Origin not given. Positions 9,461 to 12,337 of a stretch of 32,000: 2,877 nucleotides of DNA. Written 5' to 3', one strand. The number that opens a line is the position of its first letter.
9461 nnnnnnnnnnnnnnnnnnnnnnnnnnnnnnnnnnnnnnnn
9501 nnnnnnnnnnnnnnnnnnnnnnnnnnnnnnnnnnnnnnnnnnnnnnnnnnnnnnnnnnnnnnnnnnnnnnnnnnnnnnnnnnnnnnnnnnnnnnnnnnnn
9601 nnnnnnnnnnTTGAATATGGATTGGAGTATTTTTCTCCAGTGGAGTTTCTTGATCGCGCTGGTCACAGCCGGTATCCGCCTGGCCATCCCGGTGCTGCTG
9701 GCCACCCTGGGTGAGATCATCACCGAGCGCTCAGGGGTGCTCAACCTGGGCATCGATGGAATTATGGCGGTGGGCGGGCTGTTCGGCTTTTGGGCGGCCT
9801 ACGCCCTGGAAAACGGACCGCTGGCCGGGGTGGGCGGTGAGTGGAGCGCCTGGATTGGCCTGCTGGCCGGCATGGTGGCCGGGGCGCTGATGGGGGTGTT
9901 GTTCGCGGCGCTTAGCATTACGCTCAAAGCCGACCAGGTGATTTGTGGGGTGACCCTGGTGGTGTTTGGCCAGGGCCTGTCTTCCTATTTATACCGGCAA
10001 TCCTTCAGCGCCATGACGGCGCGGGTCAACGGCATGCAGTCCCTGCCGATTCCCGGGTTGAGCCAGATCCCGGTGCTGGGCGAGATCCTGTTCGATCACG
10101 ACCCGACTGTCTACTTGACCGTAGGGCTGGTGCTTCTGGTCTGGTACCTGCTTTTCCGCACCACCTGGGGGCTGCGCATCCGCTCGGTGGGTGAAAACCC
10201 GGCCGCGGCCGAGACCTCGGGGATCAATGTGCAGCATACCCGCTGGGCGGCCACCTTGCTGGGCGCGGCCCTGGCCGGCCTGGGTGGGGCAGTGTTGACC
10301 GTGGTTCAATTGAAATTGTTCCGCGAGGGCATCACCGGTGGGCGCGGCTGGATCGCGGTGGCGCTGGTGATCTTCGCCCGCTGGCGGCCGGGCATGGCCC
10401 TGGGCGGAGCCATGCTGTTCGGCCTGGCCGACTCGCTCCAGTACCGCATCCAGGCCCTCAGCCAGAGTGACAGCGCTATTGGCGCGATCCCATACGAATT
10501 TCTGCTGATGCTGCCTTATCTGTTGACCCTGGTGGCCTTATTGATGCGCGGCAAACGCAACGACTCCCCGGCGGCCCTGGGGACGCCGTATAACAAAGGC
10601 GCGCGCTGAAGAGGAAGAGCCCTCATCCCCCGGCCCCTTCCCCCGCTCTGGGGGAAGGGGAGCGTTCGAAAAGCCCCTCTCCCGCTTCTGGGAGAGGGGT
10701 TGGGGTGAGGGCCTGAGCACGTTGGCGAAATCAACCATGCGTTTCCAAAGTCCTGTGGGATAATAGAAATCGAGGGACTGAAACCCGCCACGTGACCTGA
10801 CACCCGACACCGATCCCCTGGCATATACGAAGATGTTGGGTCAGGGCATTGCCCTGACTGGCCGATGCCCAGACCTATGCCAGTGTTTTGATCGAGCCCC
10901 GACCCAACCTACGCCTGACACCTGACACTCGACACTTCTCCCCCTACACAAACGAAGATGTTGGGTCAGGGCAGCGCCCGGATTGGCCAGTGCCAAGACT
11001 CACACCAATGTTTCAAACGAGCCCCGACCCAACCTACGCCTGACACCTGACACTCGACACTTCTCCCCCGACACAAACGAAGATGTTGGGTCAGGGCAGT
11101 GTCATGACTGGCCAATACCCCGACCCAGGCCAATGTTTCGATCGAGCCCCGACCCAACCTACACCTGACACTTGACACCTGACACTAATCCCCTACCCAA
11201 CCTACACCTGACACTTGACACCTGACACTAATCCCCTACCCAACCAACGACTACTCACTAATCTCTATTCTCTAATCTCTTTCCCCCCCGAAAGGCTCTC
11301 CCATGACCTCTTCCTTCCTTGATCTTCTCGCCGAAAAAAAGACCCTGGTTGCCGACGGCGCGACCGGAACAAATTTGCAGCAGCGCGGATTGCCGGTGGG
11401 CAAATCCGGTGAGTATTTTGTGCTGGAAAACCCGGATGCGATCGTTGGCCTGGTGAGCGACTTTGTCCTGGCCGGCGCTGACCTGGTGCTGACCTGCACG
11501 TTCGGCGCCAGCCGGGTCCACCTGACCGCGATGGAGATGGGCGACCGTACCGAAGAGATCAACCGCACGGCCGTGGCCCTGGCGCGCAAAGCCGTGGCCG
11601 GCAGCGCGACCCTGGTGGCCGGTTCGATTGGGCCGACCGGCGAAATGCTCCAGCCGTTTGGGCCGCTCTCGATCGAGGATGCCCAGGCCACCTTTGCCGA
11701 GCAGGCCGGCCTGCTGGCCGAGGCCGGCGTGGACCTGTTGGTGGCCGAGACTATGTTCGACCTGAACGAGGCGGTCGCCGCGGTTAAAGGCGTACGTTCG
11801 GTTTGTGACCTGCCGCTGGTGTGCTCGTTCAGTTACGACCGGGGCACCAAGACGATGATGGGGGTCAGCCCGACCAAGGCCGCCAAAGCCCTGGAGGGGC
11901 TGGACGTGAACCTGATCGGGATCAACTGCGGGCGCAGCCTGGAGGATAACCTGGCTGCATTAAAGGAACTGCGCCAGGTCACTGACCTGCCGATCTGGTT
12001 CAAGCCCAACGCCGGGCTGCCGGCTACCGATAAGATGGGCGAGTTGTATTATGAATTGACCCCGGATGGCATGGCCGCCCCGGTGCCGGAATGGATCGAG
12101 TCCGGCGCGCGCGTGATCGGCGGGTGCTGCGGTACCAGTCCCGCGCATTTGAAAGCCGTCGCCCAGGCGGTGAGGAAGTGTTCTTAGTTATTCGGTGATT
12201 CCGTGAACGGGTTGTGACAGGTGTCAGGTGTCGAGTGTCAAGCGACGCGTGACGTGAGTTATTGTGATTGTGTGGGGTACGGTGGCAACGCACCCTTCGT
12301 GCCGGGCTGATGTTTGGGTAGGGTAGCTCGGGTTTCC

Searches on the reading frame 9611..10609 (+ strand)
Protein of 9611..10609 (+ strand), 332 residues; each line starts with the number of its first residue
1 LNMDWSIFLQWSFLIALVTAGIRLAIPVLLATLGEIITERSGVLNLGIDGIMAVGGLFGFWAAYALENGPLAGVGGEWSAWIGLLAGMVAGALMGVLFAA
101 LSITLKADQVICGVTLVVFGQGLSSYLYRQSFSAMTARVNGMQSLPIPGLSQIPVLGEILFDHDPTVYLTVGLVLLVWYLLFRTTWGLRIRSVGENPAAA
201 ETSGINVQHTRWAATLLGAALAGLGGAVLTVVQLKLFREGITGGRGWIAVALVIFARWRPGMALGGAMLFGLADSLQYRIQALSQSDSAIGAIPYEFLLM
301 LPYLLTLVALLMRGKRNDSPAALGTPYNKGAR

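Call 13: search_protein_families(library=pfam, proteins=[window:9611-10609:+], max_evalue=0.001)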
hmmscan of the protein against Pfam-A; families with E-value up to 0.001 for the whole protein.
window:9611-10609:+ (332 aa): 1 family
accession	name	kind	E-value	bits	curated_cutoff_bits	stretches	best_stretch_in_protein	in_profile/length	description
PF02653.21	BPD_transp_2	-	7.1e-37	127.4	26.8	1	19-309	3-268/269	Branched-chain amino acid transport system / permease component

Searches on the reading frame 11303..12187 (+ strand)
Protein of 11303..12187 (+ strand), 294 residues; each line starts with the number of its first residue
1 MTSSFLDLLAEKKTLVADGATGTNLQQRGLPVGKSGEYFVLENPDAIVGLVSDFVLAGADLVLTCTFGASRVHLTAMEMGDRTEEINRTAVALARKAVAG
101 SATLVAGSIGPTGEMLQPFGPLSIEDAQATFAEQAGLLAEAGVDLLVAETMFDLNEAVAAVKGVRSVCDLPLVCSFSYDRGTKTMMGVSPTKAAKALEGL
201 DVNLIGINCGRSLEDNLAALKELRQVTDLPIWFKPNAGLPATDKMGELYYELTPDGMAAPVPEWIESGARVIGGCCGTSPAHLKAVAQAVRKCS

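Call 13: search_protein_families(library=pfam, proteins=[window:11303-12187:+], max_evalue=0.001)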
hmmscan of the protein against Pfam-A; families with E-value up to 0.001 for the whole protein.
window:11303-12187:+ (294 aa): 1 family
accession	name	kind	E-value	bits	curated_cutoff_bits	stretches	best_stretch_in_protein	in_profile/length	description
PF02574.22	S-methyl_trans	-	7.4e-72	243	22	1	15-290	1-283/283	Homocysteine S-methyltransferase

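Call 42: search_solved_structures(query=window:11303-12187:+, max_evalue=0.001, show_alignments=2)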
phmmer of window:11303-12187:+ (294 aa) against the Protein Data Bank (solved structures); distinct sequences matched with E-value up to 0.001: 12.
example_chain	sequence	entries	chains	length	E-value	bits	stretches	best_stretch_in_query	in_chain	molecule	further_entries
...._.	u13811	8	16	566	9.2e-47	163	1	8-286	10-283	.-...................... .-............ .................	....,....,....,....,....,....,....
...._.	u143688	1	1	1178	1.2e-34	123.2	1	11-290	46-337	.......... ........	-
8ssc_A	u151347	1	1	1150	3.1e-32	115.3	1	8-291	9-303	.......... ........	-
9cbr_A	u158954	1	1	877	8.4e-31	110.7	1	8-291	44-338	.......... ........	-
9cbp_A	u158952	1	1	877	1.7e-29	106.4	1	8-291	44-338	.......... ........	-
9ssp_A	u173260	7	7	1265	3.4e-24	89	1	15-293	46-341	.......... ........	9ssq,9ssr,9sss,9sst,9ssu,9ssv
4ccz_A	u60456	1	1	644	1.1e-23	87.3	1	14-293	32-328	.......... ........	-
5dml_A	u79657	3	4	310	1.5e-23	86.9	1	8-286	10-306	Homocysteine S-methyltransferase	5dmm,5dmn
1lt7_A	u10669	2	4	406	2.4e-16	63.3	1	7-289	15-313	BETAINE-HOMOCYSTEINE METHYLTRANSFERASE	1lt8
1umy_A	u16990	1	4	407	4.4e-16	62.4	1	7-289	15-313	Betaine--homocysteine S-methyltransferase 1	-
4m3p_A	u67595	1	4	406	4e-15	59.2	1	7-289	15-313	Betaine--homocysteine S-methyltransferase 1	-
8d45_A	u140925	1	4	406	4.4e-15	59.1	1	7-289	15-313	Betaine--homocysteine S-methyltransferase 1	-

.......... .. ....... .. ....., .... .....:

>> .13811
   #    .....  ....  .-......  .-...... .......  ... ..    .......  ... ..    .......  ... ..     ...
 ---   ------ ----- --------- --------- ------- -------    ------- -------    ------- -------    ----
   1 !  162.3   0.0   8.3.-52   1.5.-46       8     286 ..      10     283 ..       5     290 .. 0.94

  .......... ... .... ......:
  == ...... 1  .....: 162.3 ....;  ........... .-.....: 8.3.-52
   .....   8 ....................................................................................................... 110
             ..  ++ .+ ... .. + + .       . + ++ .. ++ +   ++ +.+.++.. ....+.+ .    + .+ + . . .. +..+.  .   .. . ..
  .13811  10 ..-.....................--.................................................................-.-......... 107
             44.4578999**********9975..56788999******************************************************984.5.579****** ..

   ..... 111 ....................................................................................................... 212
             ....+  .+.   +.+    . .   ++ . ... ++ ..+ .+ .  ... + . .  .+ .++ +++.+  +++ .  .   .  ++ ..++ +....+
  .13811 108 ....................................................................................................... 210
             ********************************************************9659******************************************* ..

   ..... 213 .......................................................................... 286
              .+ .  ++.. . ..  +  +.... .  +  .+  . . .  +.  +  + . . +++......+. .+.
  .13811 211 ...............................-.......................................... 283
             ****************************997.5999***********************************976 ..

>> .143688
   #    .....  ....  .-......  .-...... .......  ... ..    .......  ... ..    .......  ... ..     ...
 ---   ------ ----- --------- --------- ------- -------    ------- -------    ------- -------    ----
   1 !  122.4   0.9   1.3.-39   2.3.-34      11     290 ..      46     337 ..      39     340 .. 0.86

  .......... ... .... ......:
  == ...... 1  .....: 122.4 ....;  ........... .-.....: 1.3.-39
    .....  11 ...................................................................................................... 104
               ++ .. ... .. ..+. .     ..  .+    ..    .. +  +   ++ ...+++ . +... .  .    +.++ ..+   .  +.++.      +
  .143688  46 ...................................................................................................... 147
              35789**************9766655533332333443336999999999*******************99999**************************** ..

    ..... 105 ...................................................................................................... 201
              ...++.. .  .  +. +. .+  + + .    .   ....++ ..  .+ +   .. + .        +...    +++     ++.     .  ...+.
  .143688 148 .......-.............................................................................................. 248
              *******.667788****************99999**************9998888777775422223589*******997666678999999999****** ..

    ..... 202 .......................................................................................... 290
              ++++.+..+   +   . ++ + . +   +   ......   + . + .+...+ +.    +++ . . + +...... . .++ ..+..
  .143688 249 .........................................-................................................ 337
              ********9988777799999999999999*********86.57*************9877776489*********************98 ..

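Call 59: find_encoding_contigs(protein=window:11303-12187:+, flank=3000, max_places=2)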
Protein window:11303-12187:+ (294 aa): no gene with exactly this product is on record in the collection.

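Call 78: search_protein_families(library=ncbifam, proteins=[window:11303-12187:+], max_evalue=1e-20)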
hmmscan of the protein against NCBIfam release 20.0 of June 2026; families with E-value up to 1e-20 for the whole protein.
window:11303-12187:+ (294 aa): 5 families
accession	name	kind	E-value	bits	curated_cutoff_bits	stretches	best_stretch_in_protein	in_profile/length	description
NF005718.0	PRK07534.1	equivalog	1.4e-73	248.1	338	1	1-291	2-295/337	betaine--homocysteine S-methyltransferase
NF006396.0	PRK08645.1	equivalog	3.4e-70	236.8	453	1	4-293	3-287/611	bifunctional homocysteine S-methyltransferase/methylenetetrahydrofolate reductase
TIGR02082.1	metH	equivalog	7.6e-46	156.3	1010.85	1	11-293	2-315/1182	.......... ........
NF007024.0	PRK09490.1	equivalog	2e-39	135.2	1497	1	34-293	55-332/1234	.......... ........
NF007020.0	PRK09485.1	equivalog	4e-39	134.5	215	1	4-291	3-304/306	homocysteine S-methyltransferase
